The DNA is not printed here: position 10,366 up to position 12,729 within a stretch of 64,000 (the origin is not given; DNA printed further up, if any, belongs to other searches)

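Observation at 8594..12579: Tandem paralogous PD40-propeller + plant-specific-LRR lipoproteins, with evidence for unit duplication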

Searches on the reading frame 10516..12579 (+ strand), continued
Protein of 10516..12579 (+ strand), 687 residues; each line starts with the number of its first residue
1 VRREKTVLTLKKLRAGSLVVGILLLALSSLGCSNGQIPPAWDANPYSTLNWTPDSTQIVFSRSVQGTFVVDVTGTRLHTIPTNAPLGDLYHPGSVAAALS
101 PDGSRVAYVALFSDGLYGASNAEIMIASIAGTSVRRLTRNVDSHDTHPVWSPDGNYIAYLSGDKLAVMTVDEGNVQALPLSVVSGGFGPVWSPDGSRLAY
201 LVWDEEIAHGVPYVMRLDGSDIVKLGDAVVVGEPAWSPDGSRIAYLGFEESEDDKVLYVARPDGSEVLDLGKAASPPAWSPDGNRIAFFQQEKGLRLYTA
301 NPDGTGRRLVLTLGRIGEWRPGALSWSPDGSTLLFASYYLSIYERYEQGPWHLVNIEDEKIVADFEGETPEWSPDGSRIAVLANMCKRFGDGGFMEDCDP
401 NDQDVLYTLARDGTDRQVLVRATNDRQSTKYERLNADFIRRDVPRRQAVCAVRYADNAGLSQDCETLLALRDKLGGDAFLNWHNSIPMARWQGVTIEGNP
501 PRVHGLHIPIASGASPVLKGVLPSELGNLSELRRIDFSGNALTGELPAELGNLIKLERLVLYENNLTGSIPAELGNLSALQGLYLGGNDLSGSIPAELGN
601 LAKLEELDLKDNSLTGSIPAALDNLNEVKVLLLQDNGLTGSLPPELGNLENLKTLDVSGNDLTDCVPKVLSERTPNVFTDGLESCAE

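Call 12: find_related_loci(query=A2, collection=genome_contigs, flank=10000)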
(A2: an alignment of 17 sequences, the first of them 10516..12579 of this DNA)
Query A2 (687 aa) in genome_contigs; peptide patterns used: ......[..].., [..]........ (x = any residue, [..] = any of these).
600 stretches matched a pattern (row limit reached: there are more); 503 encode a relative of the query (tblastn E <= 1e-3); the best 80 are kept; 80 distinct loci.
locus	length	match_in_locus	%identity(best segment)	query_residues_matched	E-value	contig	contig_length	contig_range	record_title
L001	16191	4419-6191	36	19-685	7e-99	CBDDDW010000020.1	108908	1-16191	MAG: Dehalococcoidia bacterium isolate 9f6fb6b0-17a9-46aa-8c0f-e8d1727f8334 genome assembly, contig: contig_20, whole ge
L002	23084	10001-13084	32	41-683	3e-74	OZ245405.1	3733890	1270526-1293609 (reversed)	MAG: Dehalococcoidia bacterium isolate 4242a2cd-c548-43ce-a6cb-d471f6a5c9d8 genome assembly, chromosome: 1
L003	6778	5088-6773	36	49-674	6e-69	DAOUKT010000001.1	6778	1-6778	MAG TPA_asm: Dehalococcoidia bacterium isolate S7_359 k113_1191661, whole genome shotgun sequence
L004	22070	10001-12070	33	95-686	2e-74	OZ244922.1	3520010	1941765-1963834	MAG: Chloroflexota bacterium isolate ead8ffbb-32b5-46cb-8623-33c4fc8e8bc9 genome assembly, chromosome: 1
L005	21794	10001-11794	31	49-643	2e-63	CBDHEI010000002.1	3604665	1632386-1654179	MAG: Dehalococcoidia bacterium isolate 8c643066-d586-4031-88eb-ae6791ed655d genome assembly, contig: contig_2, whole gen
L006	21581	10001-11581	34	191-675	3e-62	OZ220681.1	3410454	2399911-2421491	MAG: Dehalococcoidia bacterium isolate b3870ce4-b2c0-4886-bd94-d5608d47d969 genome assembly, chromosome: 1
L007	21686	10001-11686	35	42-431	2e-37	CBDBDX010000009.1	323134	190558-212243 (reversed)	MAG: Dehalococcoidia bacterium isolate 8c92cfc9-c77a-474a-8f27-b3407ac38a87 genome assembly, contig: contig_9, whole gen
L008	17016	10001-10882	41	468-670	2e-36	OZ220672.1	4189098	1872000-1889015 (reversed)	MAG: Dehalococcoidia bacterium isolate 155f1a69-6e9e-45b9-9f90-cb8b40f06a4f genome assembly, chromosome: 1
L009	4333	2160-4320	33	39-389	3e-31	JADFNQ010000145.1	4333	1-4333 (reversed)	MAG: Chloroflexota bacterium isolate B64T1B5 B64T1B5_NODE37505, whole genome shotgun sequence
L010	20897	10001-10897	35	51-433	4e-31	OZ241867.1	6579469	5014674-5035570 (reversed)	MAG: Candidatus Latescibacterota bacterium isolate 402c3f40-99c9-4ff8-b352-fabea084b2f7 genome assembly, chromosome: 1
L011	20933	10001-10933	37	51-385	8e-31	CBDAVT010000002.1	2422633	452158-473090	MAG: Dehalococcoidia bacterium isolate d99c038b-be98-4ce4-a01a-7fb719fe35ca genome assembly, contig: contig_2, whole gen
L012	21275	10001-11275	30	36-465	2e-30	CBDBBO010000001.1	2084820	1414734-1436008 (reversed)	MAG: Dehalococcoidia bacterium isolate 1b2ae8b5-6dc1-4ab8-aaf0-c904fb0211c2 genome assembly, contig: contig_1, whole gen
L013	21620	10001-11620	33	50-387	2e-29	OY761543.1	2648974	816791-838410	MAG: Dehalococcoidia bacterium isolate d8cdd4bd-f85c-46d1-a80f-042a7445dbc9 genome assembly, chromosome: 1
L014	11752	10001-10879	34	39-414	1e-29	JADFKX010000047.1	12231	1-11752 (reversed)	MAG: Chloroflexota bacterium isolate B4T1B11 B4T1B11_NODE870, whole genome shotgun sequence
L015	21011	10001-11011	30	40-421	2e-29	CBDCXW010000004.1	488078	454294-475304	MAG: Dehalococcoidia bacterium isolate df45c49b-c266-4090-ac87-fb36498b7b26 genome assembly, contig: contig_4, whole gen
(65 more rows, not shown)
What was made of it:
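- Closest known: 'Eukaryote-like' repeat and adhesion proteins of sponge symbionts. Same: Relatives come from MAG series that include sponge symbionts (call 12).
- relatives are Dehalococcoidia/Chloroflexota MAGs in a series that includes sponge symbionts (call 12);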

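Call 13: find_encoding_contigs(protein=P0010, flank=10000, max_places=6)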
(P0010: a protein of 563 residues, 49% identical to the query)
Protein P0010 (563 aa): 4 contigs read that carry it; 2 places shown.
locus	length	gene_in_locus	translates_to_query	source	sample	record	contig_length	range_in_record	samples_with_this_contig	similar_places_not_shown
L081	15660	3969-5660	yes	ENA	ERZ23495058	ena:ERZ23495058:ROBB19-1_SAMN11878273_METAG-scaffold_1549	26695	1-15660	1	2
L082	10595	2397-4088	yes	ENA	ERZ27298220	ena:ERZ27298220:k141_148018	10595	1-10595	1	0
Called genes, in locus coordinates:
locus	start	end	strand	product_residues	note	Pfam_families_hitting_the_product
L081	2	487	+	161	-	?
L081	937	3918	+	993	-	PF00041:fn3, PF16656:Pur_ac_phosph_N (faint), PF25059:FN3_DSCAM-DSCAML_C (faint)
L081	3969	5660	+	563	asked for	PF00930:DPPIV_N (faint), PF25174:Beta-prop_THOC3 (faint), PF07676:PD40 (faint), PF26550:Tricorn_2nd (weak), PF00560:LRR_1 (faint), PF26549:Tricorn_N, PF13855:LRR_8 (faint)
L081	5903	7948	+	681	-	PF00930:DPPIV_N (faint), PF23381:Beta-prop_IFT122_1st (faint), PF26549:Tricorn_N (weak), PF26550:Tricorn_2nd (weak), PF26549:Tricorn_N (weak), PF23598:LRR_14, PF13855:LRR_8 (weak), PF12799:LRR_4 (weak), +4 more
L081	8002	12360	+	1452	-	PF00560:LRR_1 (faint), PF25300:Fn3_Dep-1_3rd (faint), PF25788:Ig_Rha78A_N (faint), PF25059:FN3_DSCAM-DSCAML_C (faint), PF00028:Cadherin, PF00028:Cadherin, PF00041:fn3, PF25833:Fn3_SaeA_3rd (weak), +6 more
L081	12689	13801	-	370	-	PF00890:FAD_binding_2 (faint), PF01266:DAO, PF03486:HI0933_like (faint)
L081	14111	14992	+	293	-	PF01156:IU_nuc_hydro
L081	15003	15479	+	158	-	PF03473:MOSC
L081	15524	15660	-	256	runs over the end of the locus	PF00106:adh_short, PF08659:KR, PF13561:adh_short_C2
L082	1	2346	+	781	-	?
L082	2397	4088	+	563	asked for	PF00930:DPPIV_N (faint), PF25174:Beta-prop_THOC3 (faint), PF07676:PD40 (faint), PF26550:Tricorn_2nd (weak), PF00560:LRR_1 (faint), PF26549:Tricorn_N, PF13855:LRR_8 (faint)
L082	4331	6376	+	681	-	PF00930:DPPIV_N (faint), PF23381:Beta-prop_IFT122_1st (faint), PF26549:Tricorn_N (weak), PF26550:Tricorn_2nd (weak), PF26549:Tricorn_N (weak), PF23598:LRR_14, PF13855:LRR_8 (weak), PF12799:LRR_4 (weak), +4 more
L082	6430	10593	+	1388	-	?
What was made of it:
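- No gene call in public annotations (call 13).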

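Call 14: find_encoding_contigs(protein=P0002, flank=10000, max_places=4)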
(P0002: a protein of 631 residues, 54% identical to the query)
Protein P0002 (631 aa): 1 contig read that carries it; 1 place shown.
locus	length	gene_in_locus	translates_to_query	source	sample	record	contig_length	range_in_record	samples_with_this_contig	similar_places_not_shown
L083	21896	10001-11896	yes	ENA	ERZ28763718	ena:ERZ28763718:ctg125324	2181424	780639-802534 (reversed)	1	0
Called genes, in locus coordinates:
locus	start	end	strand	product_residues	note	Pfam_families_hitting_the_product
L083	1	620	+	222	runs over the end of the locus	-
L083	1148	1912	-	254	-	PF00378:ECH_1, PF16113:ECH_2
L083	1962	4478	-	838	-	PF02737:3HCDH_N, PF00725:3HCDH, PF00378:ECH_1, PF16113:ECH_2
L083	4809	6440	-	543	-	PF01019:G_glu_transpept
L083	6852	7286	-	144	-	PF01575:MaoC_dehydratas (weak)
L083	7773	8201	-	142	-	-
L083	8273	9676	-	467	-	PF00501:AMP-binding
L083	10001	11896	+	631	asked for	PF23775:Beta-prop_RIG_2nd (faint), PF25460:Beta-prop_Aladin (faint), PF00930:DPPIV_N (faint), PF26549:Tricorn_N, PF26550:Tricorn_2nd, PF07676:PD40 (weak), PF23598:LRR_14, PF13855:LRR_8, +8 more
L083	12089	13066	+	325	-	PF02668:TauD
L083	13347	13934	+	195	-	PF01966:HD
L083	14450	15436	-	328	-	PF05598:DUF772, PF01609:DDE_Tnp_1, PF13612:DDE_Tnp_1_3 (weak), PF13359:DDE_Tnp_4 (weak), PF13586:DDE_Tnp_1_2 (weak), PF13751:DDE_Tnp_1_6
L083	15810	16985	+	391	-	PF00266:Aminotran_5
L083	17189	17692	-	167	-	-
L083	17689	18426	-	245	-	PF01555:N6_N4_Mtase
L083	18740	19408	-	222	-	PF08281:Sigma70_r4_2, PF04545:Sigma70_r4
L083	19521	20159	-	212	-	PF01726:LexA_DNA_bind, PF00717:Peptidase_S24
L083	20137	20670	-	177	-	-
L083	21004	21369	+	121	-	-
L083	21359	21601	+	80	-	-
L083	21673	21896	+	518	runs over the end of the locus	-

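Call 15: find_encoding_contigs(protein=P0012, flank=10000, max_places=3)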
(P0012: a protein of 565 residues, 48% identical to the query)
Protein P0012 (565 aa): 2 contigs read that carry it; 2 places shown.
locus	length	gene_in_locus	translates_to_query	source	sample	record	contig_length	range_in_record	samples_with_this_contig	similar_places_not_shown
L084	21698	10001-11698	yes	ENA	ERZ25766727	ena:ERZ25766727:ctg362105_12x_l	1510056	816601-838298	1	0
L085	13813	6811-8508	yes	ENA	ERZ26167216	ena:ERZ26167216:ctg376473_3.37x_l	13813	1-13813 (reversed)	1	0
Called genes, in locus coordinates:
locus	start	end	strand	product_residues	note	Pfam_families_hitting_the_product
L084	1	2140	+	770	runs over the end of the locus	-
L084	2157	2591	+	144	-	-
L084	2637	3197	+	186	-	-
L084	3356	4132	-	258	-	PF05598:DUF772, PF01609:DDE_Tnp_1, PF13612:DDE_Tnp_1_3 (weak)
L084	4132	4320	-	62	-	-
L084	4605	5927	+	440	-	PF00930:DPPIV_N (faint), PF26550:Tricorn_2nd (faint), PF23381:Beta-prop_IFT122_1st (faint), PF25174:Beta-prop_THOC3 (faint), PF26549:Tricorn_N, PF07676:PD40 (weak)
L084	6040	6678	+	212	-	-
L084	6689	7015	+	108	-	-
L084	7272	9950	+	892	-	PF16656:Pur_ac_phosph_N (faint), PF00041:fn3 (weak)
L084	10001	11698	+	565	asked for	PF00930:DPPIV_N (faint), PF07676:PD40 (faint), PF26550:Tricorn_2nd (weak), PF26549:Tricorn_N, PF23598:LRR_14 (weak), PF00560:LRR_1 (faint), PF12799:LRR_4 (faint), PF13855:LRR_8 (faint)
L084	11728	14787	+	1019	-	PF00560:LRR_1 (faint), PF13855:LRR_8 (faint), PF12799:LRR_4 (weak), PF23598:LRR_14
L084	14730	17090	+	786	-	PF01108:Tissue_fac (faint), PF17963:Big_9 (faint), PF00028:Cadherin, PF00028:Cadherin, PF23592:Cadherin_CELSR2_9th (weak), PF12799:LRR_4 (weak), PF23598:LRR_14, PF13855:LRR_8 (weak), +4 more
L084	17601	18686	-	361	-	PF16912:Glu_dehyd_C (weak), PF00107:ADH_zinc_N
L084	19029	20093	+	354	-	PF03417:AAT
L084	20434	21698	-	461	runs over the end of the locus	PF01547:SBP_bac_1, PF13416:SBP_bac_8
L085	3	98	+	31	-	?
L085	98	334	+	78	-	PF03706:LPG_synthase_TM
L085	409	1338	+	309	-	PF03706:LPG_synthase_TM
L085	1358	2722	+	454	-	PF00070:Pyr_redox (weak), PF00890:FAD_binding_2 (faint), PF01266:DAO, PF07992:Pyr_redox_2 (weak), PF12831:FAD_oxidored (weak), PF01593:Amino_oxidase, PF13450:NAD_binding_8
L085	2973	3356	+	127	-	PF02537:CRCB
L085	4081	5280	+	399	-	PF00041:fn3 (faint)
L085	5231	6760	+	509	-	PF16656:Pur_ac_phosph_N (faint), PF00041:fn3 (weak)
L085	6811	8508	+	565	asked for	PF00930:DPPIV_N (faint), PF07676:PD40 (faint), PF26550:Tricorn_2nd (weak), PF26549:Tricorn_N, PF23598:LRR_14 (weak), PF00560:LRR_1 (faint), PF12799:LRR_4 (faint), PF13855:LRR_8 (faint)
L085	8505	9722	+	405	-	-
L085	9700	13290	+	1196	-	PF23598:LRR_14, PF12799:LRR_4 (weak), PF00028:Cadherin, PF00028:Cadherin, PF17963:Big_9 (weak), PF23592:Cadherin_CELSR2_9th (weak), PF12799:LRR_4 (weak), PF23598:LRR_14, +7 more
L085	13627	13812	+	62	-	?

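Call 16: find_encoding_contigs(protein=P0008, flank=10000, max_places=3)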
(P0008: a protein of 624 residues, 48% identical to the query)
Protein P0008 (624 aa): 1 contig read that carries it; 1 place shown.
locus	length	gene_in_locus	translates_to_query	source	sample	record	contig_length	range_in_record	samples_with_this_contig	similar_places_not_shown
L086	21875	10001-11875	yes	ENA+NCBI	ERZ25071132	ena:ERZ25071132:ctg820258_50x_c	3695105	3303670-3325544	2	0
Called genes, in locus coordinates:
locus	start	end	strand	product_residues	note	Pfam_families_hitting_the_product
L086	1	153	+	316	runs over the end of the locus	PF05598:DUF772, PF01609:DDE_Tnp_1, PF13612:DDE_Tnp_1_3 (weak)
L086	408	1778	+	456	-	PF01547:SBP_bac_1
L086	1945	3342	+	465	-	PF01547:SBP_bac_1 (weak)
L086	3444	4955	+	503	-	PF06271:RDD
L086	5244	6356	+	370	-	PF04551:GcpE, PF26540:GcpE_C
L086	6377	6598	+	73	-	-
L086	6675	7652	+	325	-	PF02012:BNR (faint), PF15902:Sortilin-Vps10 (faint)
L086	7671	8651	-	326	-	PF00561:Abhydrolase_1, PF12146:Hydrolase_4, PF12697:Abhydrolase_6, PF08386:Abhydrolase_4 (faint)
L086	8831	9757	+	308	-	PF00288:GHMP_kinases_N, PF08544:GHMP_kinases_C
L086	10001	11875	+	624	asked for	PF23381:Beta-prop_IFT122_1st (faint), PF25174:Beta-prop_THOC3 (faint), PF00930:DPPIV_N (faint), PF26550:Tricorn_2nd, PF07676:PD40 (weak), PF26549:Tricorn_N, PF23598:LRR_14 (weak), PF12799:LRR_4 (weak), +2 more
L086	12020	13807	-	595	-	PF01979:Amidohydro_1, PF07969:Amidohydro_3 (faint), PF13382:Adenine_deam_C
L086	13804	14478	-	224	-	PF00156:Pribosyltran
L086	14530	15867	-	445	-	PF04734:Ceramidase_alk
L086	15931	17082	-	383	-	PF06224:AlkZ-like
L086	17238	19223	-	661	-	-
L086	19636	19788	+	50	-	-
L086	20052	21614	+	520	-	-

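Call 17: find_encoding_contigs(protein=P0006, flank=10000, max_places=3)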
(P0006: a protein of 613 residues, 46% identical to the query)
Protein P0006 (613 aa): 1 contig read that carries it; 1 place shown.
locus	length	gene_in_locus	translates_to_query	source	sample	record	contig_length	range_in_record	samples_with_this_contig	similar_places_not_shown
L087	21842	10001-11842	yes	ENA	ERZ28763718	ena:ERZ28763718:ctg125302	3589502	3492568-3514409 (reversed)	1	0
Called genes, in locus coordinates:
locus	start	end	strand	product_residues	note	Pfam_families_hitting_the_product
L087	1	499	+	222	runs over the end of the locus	-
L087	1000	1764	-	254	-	PF00378:ECH_1, PF16113:ECH_2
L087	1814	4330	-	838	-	PF02737:3HCDH_N, PF00725:3HCDH, PF00378:ECH_1, PF16113:ECH_2 (weak)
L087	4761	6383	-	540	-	PF01019:G_glu_transpept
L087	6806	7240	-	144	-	PF01575:MaoC_dehydratas (weak)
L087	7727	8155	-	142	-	-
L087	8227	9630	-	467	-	PF00501:AMP-binding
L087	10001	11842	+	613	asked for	PF00930:DPPIV_N (faint), PF26550:Tricorn_2nd (faint), PF26549:Tricorn_N, PF07676:PD40 (weak), PF00560:LRR_1 (faint), PF13855:LRR_8 (faint), PF23598:LRR_14, PF12799:LRR_4 (faint)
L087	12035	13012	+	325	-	PF02668:TauD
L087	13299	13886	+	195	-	PF01966:HD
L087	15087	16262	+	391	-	PF00266:Aminotran_5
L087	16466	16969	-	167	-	-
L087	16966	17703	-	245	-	PF01555:N6_N4_Mtase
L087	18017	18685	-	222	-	PF08281:Sigma70_r4_2, PF04545:Sigma70_r4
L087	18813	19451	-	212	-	PF01726:LexA_DNA_bind, PF00717:Peptidase_S24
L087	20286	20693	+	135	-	-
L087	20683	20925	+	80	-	-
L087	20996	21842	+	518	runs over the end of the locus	-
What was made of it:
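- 7- and 8-bladed proteins at one syntenic site (calls 14, 17); PD40-LRR genes persist without any protease neighbour (calls 14, 16, 17).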

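Call 28: find_encoding_contigs(protein=P0001, flank=10000, max_places=6)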
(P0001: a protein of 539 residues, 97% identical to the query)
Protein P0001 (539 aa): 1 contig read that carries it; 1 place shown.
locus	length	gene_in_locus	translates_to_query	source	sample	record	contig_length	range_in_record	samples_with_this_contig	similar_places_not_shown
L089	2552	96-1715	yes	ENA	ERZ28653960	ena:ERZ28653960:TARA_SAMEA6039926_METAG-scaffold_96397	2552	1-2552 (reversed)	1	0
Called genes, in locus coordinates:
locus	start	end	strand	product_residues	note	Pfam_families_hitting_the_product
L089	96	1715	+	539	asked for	PF00930:DPPIV_N (faint), PF07676:PD40 (faint), PF23381:Beta-prop_IFT122_1st (faint), PF26549:Tricorn_N (faint), PF26550:Tricorn_2nd (faint), PF23598:LRR_14, PF13855:LRR_8 (weak), PF12799:LRR_4 (weak), +1 more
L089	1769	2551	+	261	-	?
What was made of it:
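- A third sample (Tara) carries gene B at 97% identity followed by gene C (call 28).
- Tried and rejected: The only close relative of gene B (P0001, Tara sample) sits on a 2.5-kb contig that starts inside gene B (call 28).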
